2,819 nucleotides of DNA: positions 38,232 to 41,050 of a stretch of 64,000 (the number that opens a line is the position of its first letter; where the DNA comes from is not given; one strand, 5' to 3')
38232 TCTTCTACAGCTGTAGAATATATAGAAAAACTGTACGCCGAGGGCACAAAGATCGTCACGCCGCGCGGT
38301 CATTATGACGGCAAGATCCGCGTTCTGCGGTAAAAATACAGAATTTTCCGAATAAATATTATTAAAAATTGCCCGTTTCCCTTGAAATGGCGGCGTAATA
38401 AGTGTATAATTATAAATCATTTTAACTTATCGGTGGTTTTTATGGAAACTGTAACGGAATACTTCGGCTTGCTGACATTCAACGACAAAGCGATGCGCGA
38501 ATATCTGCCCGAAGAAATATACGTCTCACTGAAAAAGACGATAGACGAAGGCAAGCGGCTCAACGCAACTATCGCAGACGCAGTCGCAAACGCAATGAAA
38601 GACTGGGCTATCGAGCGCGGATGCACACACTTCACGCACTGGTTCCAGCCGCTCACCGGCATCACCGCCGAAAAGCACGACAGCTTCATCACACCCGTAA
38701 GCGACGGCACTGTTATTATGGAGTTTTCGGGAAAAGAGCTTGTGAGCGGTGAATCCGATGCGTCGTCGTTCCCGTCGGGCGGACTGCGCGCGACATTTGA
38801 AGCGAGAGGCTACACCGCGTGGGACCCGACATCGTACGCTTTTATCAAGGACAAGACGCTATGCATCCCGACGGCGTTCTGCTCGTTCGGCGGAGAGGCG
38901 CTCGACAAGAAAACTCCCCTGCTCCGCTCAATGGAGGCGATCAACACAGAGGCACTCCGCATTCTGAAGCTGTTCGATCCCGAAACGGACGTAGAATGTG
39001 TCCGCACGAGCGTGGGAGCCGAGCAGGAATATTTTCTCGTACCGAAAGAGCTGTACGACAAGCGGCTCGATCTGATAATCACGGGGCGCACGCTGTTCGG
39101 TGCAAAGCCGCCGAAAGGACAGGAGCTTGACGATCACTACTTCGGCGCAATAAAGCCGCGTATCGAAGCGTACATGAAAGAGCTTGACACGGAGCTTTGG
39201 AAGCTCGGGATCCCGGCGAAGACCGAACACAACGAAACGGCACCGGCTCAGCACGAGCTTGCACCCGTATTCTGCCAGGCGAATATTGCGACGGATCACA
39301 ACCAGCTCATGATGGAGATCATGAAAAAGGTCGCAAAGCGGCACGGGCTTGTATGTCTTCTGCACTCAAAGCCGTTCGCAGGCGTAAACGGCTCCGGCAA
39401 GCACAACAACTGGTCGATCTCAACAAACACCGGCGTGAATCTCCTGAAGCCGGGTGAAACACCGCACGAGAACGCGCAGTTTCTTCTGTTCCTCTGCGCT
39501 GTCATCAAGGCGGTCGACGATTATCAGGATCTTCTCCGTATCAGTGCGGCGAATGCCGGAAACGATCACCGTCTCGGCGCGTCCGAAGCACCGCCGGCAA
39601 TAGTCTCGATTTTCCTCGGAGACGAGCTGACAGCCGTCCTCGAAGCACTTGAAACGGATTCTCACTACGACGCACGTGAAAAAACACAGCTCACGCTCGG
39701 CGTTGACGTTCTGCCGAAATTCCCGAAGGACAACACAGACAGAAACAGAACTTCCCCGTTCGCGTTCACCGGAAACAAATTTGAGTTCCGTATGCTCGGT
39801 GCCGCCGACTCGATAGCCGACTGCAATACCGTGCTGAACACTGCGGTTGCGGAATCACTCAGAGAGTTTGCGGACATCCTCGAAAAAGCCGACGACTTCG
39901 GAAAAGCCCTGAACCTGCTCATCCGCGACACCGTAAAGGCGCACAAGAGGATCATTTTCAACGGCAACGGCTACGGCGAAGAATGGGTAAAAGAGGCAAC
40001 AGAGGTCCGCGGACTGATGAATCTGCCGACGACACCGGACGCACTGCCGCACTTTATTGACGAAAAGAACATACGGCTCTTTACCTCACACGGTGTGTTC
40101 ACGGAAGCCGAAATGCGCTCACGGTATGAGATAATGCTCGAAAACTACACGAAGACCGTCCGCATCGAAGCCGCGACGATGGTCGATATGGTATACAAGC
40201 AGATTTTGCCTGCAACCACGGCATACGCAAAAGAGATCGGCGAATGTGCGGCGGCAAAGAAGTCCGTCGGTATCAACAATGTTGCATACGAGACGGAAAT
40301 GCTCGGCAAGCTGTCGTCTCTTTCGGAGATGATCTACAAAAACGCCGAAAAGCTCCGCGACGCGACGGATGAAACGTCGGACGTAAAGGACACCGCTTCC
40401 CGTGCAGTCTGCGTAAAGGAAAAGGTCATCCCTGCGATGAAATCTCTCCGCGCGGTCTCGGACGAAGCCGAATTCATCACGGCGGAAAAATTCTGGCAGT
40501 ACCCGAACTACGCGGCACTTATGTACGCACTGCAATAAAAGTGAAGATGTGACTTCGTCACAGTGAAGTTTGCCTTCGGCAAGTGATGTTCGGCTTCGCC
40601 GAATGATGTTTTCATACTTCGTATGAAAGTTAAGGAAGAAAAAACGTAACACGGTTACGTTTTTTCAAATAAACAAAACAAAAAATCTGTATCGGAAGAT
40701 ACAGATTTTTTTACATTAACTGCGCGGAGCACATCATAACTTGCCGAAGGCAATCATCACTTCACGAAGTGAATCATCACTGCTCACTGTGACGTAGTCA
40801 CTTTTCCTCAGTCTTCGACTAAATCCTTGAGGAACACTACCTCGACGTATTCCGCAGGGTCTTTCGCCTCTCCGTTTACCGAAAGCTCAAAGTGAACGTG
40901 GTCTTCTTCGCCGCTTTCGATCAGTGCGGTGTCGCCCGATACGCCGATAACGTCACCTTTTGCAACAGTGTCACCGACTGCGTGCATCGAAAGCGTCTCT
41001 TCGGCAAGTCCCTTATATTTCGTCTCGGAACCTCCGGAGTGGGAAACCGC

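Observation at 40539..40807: Mirror-image arrays of mini-hairpins with 3-nt loops flank the terminator between glnN and the M23 peptidase gene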

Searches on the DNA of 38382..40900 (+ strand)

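Call 20: search_rna_families(source=window, start=40450, end=40900, threshold=evalue, max_evalue=10)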
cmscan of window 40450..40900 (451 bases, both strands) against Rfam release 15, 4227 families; matches with E-value up to 10: 25.
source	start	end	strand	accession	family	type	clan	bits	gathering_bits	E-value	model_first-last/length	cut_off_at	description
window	40561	40634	+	RF01706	Gut-1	Gene; sRNA;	-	35.1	50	2.9e-05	1-77/77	no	Gut-1 RNA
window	40635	40713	+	RF00506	Thr_leader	Cis-reg; leader;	-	25.8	55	0.0092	1-118/118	no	Threonine operon leader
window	40747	40839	+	RF02716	sno_ncR3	Gene; snRNA; snoRNA; CD-box;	-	25.3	88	0.003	1-75/75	no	Small nucleolar RNA ncR3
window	40629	40710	-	RF04177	BTnc201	Gene; sRNA;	-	23.2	105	0.077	1-99/99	no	Bacteroides sRNA BTnc201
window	40625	40724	-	RF00356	snoR32_R81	Gene; snRNA; snoRNA; CD-box;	-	22.4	45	1.2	1-98/98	no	Small nucleolar RNA R32/R81/Z41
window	40676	40751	-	RF00506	Thr_leader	Cis-reg; leader;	-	21.4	55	0.1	1-118/118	no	Threonine operon leader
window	40662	40723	+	RF02362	Yfr10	Gene; sRNA;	-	20.8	43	1.2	1-78/78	no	Cyanobacterial functional RNA 10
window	40636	40717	+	RF02064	STnc370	Gene; sRNA;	-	20.7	54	3.6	1-71/71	no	Enterobacterial sRNA STnc370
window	40596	40709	+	RF02747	FtrA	Gene; sRNA;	-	20.5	134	1.5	1-111/111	no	Francisella sRNA A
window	40561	40762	-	RF04205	MIR2606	Gene; miRNA;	-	19.9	139.7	2.1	1-165/165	no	MIR2606 microRNA precursor family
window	40638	40712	+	RF02397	sau-5971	Gene; sRNA;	-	18.1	90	0.97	1-96/96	no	Staphylococcus sRNA sau-5971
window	40674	40775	-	RF02551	DapZ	Cis-reg;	-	18.1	56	1.2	1-78/78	no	ABC transporter regulator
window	40635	40708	+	RF01589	plasmodium_snoR11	Gene; snRNA; snoRNA; HACA-box;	-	17.8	80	3.3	1-207/207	no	small nucleolar RNA snoR11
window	40634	40666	-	RF04343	Plastid-psbA-2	Cis-reg;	CL00153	16.7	55.8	2.3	1-60/60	no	Plastid-psbA-2 3UTR RNA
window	40727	40785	-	RF01421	snoR114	Gene; snRNA; snoRNA; CD-box;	-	16.3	45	2.5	1-87/87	no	small nucleolar RNA snoR114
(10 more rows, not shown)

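Call 24: search_rna_families(source=window, start=40520, end=40830, threshold=evalue, max_evalue=10, show_alignments=1)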
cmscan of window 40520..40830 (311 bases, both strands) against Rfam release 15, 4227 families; matches with E-value up to 10: 29.
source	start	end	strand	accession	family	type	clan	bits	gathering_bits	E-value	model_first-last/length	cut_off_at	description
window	40561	40634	+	RF01706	Gut-1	Gene; sRNA;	-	35.1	50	2e-05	1-77/77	no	Gut-1 RNA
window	40635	40713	+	RF00506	Thr_leader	Cis-reg; leader;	-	25.8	55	0.0064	1-118/118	no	Threonine operon leader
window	40629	40710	-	RF04177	BTnc201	Gene; sRNA;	-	23.2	105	0.053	1-99/99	no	Bacteroides sRNA BTnc201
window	40625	40724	-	RF00356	snoR32_R81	Gene; snRNA; snoRNA; CD-box;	-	22.4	45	0.85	1-98/98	no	Small nucleolar RNA R32/R81/Z41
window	40676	40751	-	RF00506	Thr_leader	Cis-reg; leader;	-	21.4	55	0.071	1-118/118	no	Threonine operon leader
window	40662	40723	+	RF02362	Yfr10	Gene; sRNA;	-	20.8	43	0.81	1-78/78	no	Cyanobacterial functional RNA 10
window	40636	40717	+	RF02064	STnc370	Gene; sRNA;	-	20.7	54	2.5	1-71/71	no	Enterobacterial sRNA STnc370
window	40596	40709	+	RF02747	FtrA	Gene; sRNA;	-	20.5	134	1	1-111/111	no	Francisella sRNA A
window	40561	40762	-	RF04205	MIR2606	Gene; miRNA;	-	19.9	139.7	1.5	1-165/165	no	MIR2606 microRNA precursor family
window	40638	40712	+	RF02397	sau-5971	Gene; sRNA;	-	18.1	90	0.67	1-96/96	no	Staphylococcus sRNA sau-5971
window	40674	40775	-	RF02551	DapZ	Cis-reg;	-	18.1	56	0.81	1-78/78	no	ABC transporter regulator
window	40635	40708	+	RF01589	plasmodium_snoR11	Gene; snRNA; snoRNA; HACA-box;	-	17.8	80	2.3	1-207/207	no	small nucleolar RNA snoR11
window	40552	40798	-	RF04133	MIR2646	Gene; miRNA;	-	17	245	0.15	1-256/256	no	MIR2646 microRNA precursor family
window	40634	40666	-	RF04343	Plastid-psbA-2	Cis-reg;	CL00153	16.7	55.8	1.6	1-60/60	no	Plastid-psbA-2 3UTR RNA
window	40727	40785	-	RF01421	snoR114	Gene; snRNA; snoRNA; CD-box;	-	16.3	45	1.7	1-87/87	no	small nucleolar RNA snoR114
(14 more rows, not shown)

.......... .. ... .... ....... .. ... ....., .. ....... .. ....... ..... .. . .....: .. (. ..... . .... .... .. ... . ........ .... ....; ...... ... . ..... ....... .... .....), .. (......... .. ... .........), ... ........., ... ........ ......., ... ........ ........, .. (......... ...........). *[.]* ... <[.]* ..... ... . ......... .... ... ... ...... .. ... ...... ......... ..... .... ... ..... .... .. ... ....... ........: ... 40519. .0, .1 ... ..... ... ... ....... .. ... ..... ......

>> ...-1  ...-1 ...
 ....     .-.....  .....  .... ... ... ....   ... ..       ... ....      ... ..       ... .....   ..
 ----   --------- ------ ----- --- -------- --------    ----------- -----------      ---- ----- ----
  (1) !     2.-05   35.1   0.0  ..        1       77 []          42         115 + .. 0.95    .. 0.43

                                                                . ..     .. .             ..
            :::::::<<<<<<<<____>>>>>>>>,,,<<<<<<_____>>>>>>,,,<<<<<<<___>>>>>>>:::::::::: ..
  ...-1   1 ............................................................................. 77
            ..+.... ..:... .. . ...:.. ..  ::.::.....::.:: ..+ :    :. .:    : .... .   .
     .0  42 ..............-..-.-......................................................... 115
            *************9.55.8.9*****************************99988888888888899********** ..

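Call 78: search_with_rna_model(model_id=R1, sources=[L001, L002, L164, L165, L166, L127, L140, L147], filters=off, max_evalue=1)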
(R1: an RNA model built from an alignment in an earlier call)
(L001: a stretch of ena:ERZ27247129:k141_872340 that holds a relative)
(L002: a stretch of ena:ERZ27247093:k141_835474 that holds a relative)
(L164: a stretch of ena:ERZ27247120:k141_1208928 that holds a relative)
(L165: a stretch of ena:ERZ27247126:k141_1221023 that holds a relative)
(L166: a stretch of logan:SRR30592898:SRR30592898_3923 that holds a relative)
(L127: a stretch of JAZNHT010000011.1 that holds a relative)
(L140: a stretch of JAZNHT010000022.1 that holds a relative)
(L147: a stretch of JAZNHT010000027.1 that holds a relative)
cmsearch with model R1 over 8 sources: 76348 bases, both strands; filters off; matches with E-value up to 1: 1.
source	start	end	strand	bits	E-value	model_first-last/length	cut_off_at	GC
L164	2838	2884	+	57.1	3.7e-11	1-47/47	no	0.53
